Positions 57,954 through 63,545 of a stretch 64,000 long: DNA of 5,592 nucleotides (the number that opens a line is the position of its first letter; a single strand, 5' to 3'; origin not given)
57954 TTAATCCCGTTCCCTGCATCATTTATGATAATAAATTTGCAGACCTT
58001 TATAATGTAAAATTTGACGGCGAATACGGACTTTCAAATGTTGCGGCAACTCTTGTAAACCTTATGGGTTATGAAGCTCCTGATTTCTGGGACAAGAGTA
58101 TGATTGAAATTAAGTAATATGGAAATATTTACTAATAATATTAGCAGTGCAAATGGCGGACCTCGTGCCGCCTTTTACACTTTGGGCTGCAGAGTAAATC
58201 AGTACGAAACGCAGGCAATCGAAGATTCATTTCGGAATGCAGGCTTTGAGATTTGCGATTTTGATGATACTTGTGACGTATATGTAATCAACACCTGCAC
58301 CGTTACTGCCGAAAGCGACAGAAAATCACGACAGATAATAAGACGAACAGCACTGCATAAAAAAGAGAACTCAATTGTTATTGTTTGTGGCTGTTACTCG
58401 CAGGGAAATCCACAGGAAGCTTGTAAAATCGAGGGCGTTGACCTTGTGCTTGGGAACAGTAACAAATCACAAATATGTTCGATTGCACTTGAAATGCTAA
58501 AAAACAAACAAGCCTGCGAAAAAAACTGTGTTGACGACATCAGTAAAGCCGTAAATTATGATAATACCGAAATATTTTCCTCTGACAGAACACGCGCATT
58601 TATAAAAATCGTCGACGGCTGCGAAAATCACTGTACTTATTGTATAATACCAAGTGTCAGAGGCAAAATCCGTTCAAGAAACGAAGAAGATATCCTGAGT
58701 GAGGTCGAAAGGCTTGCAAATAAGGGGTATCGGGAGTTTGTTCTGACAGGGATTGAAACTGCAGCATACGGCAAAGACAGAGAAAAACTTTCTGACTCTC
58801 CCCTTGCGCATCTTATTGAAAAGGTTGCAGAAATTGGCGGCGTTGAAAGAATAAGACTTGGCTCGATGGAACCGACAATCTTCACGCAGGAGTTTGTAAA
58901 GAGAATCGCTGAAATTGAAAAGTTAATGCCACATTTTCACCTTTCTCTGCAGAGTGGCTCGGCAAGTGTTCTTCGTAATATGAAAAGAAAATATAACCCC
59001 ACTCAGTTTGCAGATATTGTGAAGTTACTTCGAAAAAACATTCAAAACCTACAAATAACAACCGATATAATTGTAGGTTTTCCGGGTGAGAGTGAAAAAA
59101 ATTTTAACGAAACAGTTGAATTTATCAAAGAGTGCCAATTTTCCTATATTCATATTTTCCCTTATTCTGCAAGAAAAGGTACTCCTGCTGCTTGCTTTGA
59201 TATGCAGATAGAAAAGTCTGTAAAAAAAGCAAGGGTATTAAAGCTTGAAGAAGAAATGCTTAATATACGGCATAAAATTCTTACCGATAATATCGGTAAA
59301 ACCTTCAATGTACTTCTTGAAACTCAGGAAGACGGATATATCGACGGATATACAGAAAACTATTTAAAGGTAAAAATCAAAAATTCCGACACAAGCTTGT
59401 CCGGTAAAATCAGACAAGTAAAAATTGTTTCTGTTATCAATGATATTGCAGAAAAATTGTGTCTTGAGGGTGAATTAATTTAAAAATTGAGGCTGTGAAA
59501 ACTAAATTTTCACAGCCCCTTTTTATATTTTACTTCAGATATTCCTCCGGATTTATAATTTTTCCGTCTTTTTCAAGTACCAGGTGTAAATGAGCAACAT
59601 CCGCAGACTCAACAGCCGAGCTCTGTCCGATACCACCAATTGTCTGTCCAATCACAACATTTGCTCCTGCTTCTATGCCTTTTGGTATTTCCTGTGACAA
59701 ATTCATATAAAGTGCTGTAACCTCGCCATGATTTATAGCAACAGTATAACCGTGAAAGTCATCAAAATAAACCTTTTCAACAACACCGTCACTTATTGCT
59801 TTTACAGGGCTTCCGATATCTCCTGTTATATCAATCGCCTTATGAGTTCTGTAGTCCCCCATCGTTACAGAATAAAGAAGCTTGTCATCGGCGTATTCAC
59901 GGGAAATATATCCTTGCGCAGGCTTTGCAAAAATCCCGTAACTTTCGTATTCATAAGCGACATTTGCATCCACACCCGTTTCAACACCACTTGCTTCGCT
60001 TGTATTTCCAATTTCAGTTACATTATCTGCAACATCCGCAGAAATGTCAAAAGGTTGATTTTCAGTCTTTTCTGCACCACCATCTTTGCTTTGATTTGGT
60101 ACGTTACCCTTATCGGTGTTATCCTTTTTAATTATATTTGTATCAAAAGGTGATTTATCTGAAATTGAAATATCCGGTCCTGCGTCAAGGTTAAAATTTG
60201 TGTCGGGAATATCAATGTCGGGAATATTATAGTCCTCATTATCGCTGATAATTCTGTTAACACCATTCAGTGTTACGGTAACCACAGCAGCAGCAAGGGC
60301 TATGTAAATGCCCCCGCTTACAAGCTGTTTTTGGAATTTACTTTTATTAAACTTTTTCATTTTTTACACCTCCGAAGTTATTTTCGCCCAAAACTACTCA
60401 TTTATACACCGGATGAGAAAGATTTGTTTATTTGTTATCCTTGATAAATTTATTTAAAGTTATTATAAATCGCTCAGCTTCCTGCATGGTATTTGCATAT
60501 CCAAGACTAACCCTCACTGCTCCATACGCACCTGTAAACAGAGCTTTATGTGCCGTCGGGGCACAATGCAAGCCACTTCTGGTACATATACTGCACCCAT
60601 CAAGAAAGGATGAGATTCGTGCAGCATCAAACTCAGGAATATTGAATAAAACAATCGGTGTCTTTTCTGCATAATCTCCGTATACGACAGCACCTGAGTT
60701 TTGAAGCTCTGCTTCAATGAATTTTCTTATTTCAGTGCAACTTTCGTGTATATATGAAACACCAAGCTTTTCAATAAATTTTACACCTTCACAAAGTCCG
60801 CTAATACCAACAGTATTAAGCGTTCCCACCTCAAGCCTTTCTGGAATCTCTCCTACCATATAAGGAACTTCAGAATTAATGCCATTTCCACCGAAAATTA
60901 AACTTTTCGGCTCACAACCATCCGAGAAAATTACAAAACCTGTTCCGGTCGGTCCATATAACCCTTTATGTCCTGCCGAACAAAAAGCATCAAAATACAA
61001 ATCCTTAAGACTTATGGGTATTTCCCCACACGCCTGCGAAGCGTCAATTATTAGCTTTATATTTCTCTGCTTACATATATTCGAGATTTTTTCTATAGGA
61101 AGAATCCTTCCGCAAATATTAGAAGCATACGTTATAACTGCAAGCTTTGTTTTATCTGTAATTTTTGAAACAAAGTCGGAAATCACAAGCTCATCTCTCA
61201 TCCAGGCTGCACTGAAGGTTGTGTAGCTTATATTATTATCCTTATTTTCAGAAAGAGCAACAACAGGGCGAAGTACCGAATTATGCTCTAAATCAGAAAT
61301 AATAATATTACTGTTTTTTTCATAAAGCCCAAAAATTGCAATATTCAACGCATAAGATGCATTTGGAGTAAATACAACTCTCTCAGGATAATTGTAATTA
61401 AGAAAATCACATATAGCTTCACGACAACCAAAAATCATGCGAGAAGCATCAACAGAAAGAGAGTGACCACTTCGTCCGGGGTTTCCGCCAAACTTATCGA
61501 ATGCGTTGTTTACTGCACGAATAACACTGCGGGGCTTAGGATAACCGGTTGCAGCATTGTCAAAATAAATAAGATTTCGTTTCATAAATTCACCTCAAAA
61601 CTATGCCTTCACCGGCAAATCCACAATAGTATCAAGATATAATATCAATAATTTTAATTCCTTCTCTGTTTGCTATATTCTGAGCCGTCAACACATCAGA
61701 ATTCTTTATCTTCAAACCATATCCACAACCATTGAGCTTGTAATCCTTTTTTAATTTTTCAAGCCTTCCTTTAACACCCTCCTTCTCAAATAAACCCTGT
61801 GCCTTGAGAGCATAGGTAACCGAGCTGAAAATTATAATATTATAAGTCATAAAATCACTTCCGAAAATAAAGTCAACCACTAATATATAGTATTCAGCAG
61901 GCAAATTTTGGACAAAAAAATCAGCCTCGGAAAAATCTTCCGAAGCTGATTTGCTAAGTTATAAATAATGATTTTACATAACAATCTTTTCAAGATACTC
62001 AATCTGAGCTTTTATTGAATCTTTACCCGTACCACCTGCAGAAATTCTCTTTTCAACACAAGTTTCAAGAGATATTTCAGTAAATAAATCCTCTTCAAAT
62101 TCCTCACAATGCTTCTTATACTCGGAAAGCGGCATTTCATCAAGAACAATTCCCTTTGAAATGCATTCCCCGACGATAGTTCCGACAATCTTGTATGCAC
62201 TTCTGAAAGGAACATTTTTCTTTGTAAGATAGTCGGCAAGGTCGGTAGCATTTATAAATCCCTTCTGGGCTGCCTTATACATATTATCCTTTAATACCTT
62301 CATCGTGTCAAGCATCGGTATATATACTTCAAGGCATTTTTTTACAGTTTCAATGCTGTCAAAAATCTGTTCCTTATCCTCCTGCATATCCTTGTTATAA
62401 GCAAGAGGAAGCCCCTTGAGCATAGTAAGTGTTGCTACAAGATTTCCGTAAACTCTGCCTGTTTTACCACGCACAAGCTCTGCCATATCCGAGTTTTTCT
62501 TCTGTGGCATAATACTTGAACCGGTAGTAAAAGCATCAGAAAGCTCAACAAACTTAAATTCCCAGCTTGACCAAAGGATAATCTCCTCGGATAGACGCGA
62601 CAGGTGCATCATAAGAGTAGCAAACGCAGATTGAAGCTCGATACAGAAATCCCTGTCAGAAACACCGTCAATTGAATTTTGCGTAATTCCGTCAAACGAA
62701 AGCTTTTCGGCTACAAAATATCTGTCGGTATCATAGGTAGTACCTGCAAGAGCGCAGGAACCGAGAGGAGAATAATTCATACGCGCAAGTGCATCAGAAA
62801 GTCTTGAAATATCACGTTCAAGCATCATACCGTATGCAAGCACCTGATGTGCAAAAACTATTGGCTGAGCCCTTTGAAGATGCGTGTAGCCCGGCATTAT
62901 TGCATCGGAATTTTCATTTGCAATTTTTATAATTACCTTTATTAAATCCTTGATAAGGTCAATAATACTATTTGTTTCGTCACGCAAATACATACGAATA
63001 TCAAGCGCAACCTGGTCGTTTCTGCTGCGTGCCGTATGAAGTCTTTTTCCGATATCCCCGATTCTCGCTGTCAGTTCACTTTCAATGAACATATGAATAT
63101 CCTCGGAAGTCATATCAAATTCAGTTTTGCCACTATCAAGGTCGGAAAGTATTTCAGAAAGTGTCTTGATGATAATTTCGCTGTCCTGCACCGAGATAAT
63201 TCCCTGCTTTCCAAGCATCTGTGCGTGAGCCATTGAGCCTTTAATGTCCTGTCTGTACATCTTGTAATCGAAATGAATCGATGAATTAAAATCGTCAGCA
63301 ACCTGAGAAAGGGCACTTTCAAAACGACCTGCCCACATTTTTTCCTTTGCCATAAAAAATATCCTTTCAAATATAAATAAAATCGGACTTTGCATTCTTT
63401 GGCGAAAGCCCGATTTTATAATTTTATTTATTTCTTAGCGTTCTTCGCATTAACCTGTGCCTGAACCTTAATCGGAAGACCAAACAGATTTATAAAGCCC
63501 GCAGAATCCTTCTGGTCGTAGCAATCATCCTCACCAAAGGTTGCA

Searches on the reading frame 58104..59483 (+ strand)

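Call 104: search_protein_families(library=pfam, proteins=[window:58104-59483:+], max_evalue=0.00001)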
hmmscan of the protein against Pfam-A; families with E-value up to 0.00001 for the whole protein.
window:58104-59483:+ (459 aa): 2 families
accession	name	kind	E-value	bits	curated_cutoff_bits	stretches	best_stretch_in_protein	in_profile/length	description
PF04055.27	Radical_SAM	-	2.4e-27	96.6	29.5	1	168-341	2-166/166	Radical SAM superfamily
PF00919.26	UPF0004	-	2.3e-24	85.7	27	1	22-117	2-98/98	Uncharacterized protein family UPF0004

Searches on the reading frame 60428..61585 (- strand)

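Call 23: search_protein_families(library=pfam, proteins=[window:60428-61585:-], max_evalue=0.00001)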
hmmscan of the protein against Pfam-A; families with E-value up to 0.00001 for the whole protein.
window:60428-61585:- (385 aa): 3 families
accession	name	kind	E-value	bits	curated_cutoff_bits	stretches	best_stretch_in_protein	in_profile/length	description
PF00266.25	Aminotran_5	-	1.1e-71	242.2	21.5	1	6-373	1-371/371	Aminotransferase class-V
PF01212.27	Beta_elim_lyase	-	1.7e-08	34.6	27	1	69-270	49-215/288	Beta-eliminating lyase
PF00155.27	Aminotran_1_2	-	1.2e-06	28.5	19.7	1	55-181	48-185/361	Aminotransferase class I and II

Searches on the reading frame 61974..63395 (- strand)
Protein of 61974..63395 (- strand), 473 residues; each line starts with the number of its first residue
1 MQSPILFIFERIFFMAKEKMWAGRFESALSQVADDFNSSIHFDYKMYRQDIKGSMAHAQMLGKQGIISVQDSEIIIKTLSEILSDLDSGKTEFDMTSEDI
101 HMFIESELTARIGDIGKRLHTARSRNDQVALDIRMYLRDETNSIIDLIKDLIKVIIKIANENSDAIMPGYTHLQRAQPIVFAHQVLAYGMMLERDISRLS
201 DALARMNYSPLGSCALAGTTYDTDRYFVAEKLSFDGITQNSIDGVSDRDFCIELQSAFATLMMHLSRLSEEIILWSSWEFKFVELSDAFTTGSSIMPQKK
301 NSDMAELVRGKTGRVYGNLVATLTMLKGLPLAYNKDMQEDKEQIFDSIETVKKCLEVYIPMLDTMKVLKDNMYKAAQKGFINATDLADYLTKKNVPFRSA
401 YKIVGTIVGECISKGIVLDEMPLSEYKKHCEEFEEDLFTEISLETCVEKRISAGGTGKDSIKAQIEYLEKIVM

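Call 104: search_protein_families(library=pfam, proteins=[window:61974-63395:-], max_evalue=0.00001)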
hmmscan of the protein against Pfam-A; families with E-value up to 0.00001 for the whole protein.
window:61974-63395:- (473 aa): 2 families
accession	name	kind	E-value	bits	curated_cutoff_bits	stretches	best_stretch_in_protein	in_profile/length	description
PF00206.25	Lyase_1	-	2.7e-72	244.3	27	1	23-317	1-312/312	Lyase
PF14698.11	ASL_C2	-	6.8e-24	84.5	27.3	1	380-448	1-69/69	Argininosuccinate lyase C-terminal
